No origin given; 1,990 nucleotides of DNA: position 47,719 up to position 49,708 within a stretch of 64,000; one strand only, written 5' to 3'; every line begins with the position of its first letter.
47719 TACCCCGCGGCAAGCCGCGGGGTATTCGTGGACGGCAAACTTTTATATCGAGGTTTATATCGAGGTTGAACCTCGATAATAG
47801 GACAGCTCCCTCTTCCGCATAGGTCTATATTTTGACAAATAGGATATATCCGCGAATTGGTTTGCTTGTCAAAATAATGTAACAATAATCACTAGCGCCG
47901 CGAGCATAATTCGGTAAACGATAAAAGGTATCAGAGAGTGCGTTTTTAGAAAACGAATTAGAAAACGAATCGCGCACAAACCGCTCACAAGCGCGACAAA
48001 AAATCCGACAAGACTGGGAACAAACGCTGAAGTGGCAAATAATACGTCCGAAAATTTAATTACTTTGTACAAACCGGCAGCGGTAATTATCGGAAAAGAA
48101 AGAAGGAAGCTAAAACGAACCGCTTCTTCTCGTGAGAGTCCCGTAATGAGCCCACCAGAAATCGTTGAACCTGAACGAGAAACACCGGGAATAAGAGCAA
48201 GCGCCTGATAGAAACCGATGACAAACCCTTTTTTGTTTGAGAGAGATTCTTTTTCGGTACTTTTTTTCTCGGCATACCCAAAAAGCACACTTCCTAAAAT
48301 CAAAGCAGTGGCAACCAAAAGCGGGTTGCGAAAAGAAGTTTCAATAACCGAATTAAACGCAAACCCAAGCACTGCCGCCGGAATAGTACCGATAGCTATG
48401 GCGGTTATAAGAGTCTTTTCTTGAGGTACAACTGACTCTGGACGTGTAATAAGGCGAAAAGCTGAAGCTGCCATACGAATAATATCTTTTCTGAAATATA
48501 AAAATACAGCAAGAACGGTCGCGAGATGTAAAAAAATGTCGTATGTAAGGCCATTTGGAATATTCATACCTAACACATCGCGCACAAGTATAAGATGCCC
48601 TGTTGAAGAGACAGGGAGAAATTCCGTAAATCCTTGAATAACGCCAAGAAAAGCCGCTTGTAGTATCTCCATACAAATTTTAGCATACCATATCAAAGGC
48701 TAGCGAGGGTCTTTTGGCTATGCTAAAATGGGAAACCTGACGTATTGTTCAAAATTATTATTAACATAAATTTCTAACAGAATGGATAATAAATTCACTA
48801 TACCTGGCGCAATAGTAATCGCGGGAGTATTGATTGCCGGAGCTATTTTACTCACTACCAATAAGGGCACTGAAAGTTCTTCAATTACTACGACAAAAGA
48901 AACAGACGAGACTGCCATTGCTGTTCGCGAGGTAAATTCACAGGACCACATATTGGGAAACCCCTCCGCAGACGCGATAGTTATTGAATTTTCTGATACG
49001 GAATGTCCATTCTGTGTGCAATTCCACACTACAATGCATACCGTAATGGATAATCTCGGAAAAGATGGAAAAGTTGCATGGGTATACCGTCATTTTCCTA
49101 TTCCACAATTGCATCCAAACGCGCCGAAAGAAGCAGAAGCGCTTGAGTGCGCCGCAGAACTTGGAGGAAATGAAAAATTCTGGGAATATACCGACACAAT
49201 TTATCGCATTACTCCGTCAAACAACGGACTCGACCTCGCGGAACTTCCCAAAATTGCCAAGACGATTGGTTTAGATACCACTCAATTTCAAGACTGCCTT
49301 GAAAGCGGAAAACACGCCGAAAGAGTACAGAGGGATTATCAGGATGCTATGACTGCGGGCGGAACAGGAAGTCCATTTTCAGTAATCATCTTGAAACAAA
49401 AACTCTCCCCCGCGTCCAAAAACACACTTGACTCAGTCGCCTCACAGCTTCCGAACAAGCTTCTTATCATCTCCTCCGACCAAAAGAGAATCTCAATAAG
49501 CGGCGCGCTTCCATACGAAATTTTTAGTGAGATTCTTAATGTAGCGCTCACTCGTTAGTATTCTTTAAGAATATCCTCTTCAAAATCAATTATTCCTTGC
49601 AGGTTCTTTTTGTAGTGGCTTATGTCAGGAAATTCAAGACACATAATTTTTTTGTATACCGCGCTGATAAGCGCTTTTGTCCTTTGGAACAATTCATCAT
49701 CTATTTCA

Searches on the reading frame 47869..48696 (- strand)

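Call 36: search_protein_families(library=pfam, proteins=[window:47869-48696:-])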
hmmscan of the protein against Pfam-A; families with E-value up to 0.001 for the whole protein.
window:47869-48696:- (275 aa): 1 family
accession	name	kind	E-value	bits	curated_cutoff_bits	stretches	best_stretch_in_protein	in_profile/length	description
PF02673.24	BacA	-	7e-81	272.1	33.4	1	14-267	1-256/257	Bacitracin resistance protein BacA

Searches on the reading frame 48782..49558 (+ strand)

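Call 36: search_protein_families(library=pfam, proteins=[window:48782-49558:+])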
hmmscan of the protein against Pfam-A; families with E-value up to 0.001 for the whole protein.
window:48782-49558:+ (258 aa): 4 families
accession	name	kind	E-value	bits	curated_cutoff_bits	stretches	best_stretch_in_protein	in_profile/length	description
PF13462.12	Thioredoxin_4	-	4.4e-19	69.7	23.2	1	53-208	3-150/165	Thioredoxin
PF01323.26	DSBA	-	1e-10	42.1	25.6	2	67-114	2-48/191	DSBA-like thioredoxin domain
PF18400.7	Thioredoxin_12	-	4.9e-05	23.7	26.1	0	42-106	121-183/190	Thioredoxin-like domain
PF13098.12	Thioredoxin_2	-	0.0003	21.5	27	0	65-128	7-55/104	Thioredoxin-like domain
